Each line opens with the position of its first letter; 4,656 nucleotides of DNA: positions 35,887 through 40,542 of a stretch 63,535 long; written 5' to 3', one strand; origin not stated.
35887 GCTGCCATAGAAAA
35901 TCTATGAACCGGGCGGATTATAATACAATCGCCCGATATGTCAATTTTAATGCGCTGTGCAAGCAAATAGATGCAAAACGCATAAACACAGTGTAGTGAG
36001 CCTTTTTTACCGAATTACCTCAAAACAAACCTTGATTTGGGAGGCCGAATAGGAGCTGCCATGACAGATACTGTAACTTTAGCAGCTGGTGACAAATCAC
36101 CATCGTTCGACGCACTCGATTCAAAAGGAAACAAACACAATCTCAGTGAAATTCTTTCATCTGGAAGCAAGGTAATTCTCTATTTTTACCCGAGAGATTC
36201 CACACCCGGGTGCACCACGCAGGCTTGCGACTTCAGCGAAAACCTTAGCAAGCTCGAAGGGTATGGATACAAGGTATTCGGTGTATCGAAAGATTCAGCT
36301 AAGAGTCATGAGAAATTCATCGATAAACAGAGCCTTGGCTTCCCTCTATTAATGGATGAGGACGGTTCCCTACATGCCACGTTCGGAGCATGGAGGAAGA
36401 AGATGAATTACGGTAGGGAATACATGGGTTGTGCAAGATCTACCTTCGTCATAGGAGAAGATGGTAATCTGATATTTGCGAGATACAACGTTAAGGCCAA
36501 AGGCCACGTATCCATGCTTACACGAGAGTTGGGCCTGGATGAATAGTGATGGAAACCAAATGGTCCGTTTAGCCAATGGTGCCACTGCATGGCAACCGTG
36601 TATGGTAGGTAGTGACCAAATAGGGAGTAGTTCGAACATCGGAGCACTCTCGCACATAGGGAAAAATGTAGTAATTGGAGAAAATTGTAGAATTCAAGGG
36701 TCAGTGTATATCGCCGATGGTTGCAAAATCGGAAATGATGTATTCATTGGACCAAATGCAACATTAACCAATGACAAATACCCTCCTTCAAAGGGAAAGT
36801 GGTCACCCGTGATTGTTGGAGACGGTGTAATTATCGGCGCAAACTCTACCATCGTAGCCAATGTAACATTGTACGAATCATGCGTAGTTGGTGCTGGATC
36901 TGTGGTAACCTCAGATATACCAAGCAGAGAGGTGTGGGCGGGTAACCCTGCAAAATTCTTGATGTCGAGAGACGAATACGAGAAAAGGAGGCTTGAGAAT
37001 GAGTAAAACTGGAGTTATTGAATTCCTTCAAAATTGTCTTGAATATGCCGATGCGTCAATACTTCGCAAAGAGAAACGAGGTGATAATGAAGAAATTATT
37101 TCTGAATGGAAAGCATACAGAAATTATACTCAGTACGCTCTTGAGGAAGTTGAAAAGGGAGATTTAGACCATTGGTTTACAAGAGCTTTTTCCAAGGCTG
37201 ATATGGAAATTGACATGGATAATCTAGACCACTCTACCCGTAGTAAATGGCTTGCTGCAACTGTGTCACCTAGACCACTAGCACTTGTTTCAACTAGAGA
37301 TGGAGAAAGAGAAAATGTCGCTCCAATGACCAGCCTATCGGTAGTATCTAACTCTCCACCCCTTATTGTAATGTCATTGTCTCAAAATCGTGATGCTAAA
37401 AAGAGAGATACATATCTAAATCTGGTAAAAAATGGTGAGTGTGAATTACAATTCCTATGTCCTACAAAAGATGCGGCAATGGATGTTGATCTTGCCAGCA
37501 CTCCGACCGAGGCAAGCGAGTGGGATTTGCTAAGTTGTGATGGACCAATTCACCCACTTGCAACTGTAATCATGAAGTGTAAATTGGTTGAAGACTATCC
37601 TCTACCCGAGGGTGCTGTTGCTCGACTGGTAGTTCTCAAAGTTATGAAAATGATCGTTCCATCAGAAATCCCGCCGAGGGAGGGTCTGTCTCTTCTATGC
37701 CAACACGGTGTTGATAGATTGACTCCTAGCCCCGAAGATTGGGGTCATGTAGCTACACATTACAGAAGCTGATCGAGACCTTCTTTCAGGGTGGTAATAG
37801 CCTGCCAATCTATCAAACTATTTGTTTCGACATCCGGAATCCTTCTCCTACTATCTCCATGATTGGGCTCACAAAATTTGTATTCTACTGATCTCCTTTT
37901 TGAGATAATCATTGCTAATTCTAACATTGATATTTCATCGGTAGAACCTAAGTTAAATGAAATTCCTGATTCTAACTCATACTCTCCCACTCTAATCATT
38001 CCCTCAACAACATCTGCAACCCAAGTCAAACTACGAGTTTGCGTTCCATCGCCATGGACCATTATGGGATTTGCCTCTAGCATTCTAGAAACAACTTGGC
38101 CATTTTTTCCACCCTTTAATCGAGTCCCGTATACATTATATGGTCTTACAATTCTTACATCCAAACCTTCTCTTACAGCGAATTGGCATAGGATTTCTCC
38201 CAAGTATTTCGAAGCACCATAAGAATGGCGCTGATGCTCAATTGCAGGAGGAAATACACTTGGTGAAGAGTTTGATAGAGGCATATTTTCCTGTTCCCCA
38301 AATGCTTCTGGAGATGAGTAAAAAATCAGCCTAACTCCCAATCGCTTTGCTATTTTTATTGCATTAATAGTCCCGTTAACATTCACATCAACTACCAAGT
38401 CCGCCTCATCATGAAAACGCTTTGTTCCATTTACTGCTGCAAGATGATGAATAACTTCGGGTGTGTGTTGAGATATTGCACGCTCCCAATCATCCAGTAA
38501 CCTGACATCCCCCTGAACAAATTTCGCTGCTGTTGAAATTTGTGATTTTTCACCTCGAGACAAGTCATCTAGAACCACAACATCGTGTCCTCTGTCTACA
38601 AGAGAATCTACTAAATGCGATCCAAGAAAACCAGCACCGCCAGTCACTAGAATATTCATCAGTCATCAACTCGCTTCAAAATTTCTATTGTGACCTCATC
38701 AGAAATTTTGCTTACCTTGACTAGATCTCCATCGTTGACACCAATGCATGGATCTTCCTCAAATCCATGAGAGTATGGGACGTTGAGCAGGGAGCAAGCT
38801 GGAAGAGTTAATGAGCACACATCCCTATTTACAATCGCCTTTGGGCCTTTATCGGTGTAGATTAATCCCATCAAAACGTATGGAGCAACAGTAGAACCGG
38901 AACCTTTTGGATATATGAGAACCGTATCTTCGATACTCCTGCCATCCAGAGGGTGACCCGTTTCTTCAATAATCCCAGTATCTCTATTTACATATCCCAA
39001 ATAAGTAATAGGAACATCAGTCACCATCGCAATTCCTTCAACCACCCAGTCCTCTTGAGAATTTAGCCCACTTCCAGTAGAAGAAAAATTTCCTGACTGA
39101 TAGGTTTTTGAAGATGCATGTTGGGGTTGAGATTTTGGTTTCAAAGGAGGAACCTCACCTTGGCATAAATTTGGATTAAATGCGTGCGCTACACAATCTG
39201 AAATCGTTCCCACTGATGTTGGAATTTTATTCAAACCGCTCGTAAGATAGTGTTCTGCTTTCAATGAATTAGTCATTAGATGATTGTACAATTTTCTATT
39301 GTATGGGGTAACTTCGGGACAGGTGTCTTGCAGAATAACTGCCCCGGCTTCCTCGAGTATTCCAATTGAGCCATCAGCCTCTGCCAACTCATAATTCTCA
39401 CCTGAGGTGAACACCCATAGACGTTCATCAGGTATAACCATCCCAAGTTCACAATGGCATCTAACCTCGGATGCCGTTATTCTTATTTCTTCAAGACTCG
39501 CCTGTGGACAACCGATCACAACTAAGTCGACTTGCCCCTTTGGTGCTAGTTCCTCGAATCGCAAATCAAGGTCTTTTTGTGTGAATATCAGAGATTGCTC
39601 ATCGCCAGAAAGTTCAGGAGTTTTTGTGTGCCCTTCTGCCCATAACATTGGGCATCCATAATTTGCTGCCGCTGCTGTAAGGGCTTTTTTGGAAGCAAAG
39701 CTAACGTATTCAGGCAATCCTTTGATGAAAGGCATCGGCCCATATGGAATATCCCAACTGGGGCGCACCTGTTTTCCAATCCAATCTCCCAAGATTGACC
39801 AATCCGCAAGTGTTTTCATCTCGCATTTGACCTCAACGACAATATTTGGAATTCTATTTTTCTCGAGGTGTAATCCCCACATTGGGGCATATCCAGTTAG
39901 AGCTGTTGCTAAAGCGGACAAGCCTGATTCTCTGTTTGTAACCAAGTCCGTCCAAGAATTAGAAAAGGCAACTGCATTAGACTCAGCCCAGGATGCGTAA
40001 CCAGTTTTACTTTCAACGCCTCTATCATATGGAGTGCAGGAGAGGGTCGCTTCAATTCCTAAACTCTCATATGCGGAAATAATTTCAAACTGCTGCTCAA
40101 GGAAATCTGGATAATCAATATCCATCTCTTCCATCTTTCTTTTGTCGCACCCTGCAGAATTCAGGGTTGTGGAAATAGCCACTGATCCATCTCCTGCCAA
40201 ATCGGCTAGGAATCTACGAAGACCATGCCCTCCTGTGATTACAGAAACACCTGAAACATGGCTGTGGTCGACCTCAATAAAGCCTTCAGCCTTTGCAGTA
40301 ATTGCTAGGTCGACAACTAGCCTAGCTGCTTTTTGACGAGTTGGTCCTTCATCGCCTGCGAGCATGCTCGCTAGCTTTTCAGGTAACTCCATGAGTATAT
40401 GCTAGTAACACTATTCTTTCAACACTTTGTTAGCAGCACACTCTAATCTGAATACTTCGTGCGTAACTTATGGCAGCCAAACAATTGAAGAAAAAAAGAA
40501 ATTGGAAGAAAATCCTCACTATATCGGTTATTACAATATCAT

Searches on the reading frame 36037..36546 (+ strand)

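Call 61: search_protein_families(library=pfam, proteins=[window:36037-36546:+], max_evalue=0.001)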
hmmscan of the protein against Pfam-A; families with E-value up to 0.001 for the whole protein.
window:36037-36546:+ (169 aa): 3 families
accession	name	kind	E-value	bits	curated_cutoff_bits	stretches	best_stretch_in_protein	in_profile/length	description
PF00578.27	AhpC-TSA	-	1.4e-35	122.4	26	1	18-146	2-122/124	AhpC/TSA family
PF08534.16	Redoxin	-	3.7e-18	66.2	26.6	1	17-153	2-136/148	Redoxin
PF13911.12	AhpC-TSA_2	-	5e-06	27.3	27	1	67-122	3-58/114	AhpC/TSA antioxidant enzyme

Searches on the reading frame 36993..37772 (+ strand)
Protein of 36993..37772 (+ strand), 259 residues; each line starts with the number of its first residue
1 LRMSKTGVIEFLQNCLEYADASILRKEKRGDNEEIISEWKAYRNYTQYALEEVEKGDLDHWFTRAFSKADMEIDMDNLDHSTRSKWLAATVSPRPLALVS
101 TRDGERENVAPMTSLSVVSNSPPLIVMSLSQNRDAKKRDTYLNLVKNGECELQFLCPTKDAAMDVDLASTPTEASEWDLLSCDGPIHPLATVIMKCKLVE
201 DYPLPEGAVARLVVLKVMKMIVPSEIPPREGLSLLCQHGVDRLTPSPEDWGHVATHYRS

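Call 61: search_protein_families(library=pfam, proteins=[window:36993-37772:+], max_evalue=0.001)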
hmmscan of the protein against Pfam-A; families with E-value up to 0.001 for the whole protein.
window:36993-37772:+ (259 aa): 1 family
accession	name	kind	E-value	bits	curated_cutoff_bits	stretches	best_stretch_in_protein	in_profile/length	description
PF01613.24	Flavin_Reduct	-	4.8e-11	43.4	27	1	93-226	5-137/153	Flavin reductase like domain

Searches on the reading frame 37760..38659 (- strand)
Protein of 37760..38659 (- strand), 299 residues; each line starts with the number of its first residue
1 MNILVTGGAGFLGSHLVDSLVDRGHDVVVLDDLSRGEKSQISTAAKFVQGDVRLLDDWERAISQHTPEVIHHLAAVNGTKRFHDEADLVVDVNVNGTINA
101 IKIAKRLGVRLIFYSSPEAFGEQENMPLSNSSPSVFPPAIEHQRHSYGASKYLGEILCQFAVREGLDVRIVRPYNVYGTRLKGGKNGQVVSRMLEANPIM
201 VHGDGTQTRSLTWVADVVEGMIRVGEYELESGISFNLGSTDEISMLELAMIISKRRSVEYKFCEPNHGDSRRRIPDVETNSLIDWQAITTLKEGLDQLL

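Call 61: search_protein_families(library=pfam, proteins=[window:37760-38659:-], max_evalue=0.001)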
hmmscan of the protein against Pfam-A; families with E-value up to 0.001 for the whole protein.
window:37760-38659:- (299 aa): 9 families
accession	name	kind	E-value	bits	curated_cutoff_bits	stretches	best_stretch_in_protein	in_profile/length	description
PF01370.27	Epimerase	-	1.4e-48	165.9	20.9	1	3-238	1-240/240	NAD dependent epimerase/dehydratase family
PF16363.11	GDP_Man_Dehyd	-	1.3e-33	117.4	27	1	4-295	1-329/332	GDP-mannose 4,6 dehydratase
PF01073.25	3Beta_HSD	-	2.9e-20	72.9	22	1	4-219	1-223/280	3-beta hydroxysteroid dehydrogenase/isomerase family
PF04321.23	RmlD_sub_bind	-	2.3e-19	70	27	1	1-265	1-240/287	RmlD substrate binding domain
PF07993.18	NAD_binding_4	-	1.4e-16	60.9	20.1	1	5-188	1-219/258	Male sterility protein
PF02719.21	Polysacc_synt_2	-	1.6e-09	37.8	20.2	1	3-112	1-123/293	Polysaccharide biosynthesis protein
PF13460.12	NAD_binding_10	-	1.7e-09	38.3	27.2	1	7-174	1-144/184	NAD(P)H-binding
PF00106.31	adh_short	-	2e-05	24.6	26.6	1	3-104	3-119/195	short chain dehydrogenase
PF05368.20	NmrA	-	0.00019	21.6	27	1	2-116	4-106/298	NmrA-like family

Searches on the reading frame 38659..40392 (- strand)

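Call 61: search_protein_families(library=pfam, proteins=[window:38659-40392:-], max_evalue=0.001)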
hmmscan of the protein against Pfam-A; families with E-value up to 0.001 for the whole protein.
window:38659-40392:- (577 aa): 2 families
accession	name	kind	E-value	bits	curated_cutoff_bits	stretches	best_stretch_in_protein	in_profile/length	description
PF04412.18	AcnX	-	1.1e-93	314.6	31.5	1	1-401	1-399/400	Aconitase X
PF01989.23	AcnX_swivel_put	-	2.5e-18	66.1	27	1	463-539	2-78/80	Aconitase X swivel domain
